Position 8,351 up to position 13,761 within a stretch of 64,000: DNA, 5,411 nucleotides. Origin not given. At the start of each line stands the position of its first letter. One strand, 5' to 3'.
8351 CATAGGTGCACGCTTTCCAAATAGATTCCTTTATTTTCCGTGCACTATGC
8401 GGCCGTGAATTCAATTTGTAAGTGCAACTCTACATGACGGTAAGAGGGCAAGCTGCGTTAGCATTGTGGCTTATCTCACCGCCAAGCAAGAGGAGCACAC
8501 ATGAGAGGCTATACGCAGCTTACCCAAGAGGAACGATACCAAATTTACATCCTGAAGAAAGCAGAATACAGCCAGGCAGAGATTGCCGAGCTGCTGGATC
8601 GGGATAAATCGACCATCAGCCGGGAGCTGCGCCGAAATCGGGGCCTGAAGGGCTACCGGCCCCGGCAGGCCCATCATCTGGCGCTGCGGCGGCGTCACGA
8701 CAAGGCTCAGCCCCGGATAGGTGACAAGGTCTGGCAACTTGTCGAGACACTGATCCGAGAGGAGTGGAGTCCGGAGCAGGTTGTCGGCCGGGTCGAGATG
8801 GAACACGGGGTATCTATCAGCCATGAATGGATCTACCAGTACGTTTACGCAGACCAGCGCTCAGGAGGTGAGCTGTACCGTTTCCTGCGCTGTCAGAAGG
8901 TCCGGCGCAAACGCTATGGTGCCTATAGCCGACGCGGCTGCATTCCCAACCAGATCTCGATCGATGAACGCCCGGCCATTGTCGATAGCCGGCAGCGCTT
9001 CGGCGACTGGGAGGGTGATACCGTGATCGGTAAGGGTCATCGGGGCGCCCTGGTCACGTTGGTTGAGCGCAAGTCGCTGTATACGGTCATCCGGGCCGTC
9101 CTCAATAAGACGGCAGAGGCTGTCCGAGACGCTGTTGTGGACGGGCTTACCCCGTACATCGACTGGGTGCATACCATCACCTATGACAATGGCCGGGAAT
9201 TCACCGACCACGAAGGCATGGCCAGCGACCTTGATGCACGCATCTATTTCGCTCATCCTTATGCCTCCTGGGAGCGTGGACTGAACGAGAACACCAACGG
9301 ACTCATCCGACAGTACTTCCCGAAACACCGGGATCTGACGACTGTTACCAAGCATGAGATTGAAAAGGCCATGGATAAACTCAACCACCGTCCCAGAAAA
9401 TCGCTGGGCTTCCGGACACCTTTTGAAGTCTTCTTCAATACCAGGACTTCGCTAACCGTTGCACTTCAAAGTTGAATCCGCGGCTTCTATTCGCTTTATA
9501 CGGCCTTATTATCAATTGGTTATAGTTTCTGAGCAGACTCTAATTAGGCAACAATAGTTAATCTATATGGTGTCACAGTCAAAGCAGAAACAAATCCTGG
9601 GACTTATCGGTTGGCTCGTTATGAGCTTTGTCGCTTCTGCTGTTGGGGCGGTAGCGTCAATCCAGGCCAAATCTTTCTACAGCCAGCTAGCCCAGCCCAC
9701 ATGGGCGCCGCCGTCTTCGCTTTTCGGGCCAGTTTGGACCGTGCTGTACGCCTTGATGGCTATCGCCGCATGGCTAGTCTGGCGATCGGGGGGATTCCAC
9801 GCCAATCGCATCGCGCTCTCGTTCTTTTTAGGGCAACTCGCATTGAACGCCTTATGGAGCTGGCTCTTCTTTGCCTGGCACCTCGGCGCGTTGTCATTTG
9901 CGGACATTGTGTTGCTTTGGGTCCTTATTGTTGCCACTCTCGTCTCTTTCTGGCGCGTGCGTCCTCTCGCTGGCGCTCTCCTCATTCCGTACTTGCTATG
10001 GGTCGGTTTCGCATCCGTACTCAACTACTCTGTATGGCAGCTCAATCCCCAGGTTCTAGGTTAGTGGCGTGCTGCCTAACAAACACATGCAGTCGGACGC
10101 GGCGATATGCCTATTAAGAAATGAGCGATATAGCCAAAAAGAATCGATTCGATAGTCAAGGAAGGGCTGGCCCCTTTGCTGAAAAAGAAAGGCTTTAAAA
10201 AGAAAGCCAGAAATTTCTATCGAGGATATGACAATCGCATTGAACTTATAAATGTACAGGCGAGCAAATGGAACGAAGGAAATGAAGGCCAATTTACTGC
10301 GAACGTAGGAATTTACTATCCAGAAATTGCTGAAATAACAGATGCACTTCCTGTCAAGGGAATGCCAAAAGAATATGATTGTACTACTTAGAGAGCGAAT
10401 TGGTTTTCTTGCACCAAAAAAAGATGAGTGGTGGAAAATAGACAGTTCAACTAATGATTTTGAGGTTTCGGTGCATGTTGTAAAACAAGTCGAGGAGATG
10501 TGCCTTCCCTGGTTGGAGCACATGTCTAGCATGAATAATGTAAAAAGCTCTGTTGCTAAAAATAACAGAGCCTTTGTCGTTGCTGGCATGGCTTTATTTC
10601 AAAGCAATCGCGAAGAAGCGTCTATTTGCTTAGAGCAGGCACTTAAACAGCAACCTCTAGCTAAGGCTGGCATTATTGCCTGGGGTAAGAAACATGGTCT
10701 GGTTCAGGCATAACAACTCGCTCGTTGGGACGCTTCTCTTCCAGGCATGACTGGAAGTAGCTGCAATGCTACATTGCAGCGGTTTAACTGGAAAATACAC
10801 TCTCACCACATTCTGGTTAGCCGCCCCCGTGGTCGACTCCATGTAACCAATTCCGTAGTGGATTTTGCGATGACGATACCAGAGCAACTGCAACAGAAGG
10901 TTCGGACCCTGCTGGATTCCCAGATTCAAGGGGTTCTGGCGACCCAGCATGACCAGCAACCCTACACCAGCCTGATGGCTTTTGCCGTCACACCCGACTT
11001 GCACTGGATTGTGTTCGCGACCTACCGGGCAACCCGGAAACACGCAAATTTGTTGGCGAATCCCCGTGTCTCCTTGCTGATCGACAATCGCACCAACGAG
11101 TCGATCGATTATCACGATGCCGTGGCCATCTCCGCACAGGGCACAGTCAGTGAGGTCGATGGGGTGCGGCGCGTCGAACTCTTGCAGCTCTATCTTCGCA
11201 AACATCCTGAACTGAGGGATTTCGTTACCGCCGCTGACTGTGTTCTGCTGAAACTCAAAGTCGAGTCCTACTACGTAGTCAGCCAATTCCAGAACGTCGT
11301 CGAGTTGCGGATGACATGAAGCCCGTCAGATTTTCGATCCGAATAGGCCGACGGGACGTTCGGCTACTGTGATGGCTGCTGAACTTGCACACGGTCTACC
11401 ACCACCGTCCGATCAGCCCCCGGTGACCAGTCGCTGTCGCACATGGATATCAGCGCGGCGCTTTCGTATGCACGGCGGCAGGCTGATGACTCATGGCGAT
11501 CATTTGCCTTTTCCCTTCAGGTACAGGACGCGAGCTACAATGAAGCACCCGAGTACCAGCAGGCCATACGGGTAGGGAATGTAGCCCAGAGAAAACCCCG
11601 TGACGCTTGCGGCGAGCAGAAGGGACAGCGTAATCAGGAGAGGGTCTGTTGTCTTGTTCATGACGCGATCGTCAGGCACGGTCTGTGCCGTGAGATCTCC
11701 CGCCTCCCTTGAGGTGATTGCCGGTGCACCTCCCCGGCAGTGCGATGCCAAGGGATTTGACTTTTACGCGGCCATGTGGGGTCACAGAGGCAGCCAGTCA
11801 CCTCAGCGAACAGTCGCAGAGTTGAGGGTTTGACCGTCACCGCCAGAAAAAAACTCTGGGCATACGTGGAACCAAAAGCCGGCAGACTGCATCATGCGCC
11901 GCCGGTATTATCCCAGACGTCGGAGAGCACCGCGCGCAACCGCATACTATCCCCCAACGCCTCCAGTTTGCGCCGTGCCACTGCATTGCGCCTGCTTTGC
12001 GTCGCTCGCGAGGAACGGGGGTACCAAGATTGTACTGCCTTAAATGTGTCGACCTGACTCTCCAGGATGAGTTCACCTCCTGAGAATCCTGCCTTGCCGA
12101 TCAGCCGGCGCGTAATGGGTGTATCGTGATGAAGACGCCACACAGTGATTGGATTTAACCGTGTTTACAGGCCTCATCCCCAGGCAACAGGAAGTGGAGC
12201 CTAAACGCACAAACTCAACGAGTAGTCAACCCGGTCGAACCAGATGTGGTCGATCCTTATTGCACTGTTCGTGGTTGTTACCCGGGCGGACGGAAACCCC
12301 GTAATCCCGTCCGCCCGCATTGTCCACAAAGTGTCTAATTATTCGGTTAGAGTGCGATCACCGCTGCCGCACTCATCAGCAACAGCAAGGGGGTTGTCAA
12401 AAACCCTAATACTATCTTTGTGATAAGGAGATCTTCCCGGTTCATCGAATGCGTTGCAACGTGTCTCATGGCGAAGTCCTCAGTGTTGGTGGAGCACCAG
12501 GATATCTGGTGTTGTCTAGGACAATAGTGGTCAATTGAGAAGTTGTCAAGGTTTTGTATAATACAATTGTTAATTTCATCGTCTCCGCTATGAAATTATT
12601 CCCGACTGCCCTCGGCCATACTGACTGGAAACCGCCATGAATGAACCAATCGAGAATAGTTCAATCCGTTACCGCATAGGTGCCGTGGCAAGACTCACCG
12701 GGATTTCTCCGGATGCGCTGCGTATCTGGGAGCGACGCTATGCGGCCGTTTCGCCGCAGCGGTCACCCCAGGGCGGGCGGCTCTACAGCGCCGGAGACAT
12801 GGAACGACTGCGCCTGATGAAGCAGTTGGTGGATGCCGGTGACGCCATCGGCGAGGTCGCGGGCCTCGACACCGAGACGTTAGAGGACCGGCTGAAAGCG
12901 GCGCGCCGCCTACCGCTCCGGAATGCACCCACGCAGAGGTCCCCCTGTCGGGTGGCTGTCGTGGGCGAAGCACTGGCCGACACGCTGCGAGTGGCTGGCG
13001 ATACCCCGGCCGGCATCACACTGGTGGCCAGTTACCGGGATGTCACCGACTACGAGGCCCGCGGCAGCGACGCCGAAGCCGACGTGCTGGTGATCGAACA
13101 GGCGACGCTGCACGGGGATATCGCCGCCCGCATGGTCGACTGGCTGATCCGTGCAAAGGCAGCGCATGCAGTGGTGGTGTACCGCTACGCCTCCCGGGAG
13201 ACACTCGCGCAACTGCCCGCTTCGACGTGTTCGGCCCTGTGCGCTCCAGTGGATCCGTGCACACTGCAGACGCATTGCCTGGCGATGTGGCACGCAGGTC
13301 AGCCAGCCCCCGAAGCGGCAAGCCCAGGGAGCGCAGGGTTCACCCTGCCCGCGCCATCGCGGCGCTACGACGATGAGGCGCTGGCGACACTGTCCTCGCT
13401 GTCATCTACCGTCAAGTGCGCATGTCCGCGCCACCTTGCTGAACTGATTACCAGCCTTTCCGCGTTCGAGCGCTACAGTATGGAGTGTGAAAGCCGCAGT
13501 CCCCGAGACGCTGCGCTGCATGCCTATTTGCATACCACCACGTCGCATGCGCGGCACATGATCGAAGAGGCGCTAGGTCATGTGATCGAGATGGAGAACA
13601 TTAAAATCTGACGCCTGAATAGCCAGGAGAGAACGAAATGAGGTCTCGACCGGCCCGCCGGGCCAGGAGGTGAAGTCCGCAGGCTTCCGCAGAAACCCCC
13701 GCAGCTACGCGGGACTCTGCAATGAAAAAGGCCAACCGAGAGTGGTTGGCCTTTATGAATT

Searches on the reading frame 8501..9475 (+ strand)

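Call 60: search_protein_families(library=pfam, proteins=[window:8501-9475:+], max_evalue=0.001)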
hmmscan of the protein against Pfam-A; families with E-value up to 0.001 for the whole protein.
window:8501-9475:+ (324 aa): 4 families
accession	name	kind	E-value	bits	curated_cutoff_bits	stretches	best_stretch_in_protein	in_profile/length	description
PF13936.12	HTH_38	-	5.3e-16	58.5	27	1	4-46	2-44/44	Helix-turn-helix domain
PF13565.12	HTH_32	-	1.6e-06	29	33.7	1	38-114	1-72/73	Homeodomain-like domain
PF00665.32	rve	-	2.7e-06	28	32.6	1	167-255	5-101/102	Integrase core domain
PF13384.12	HTH_23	-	0.00013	22.1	24.6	1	10-49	5-46/50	Homeodomain-like domain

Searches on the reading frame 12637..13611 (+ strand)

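Call 60: search_protein_families(library=pfam, proteins=[window:12637-13611:+], max_evalue=0.001)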
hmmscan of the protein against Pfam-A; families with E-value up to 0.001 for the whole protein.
window:12637-13611:+ (324 aa): 2 families
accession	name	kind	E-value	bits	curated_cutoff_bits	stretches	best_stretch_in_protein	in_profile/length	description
PF13411.12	MerR_1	-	2.3e-15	56.9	21.6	1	12-75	1-63/69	MerR HTH family regulatory protein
PF00376.29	MerR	-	4.1e-08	33.4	28.2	1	13-50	1-38/38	MerR family regulatory protein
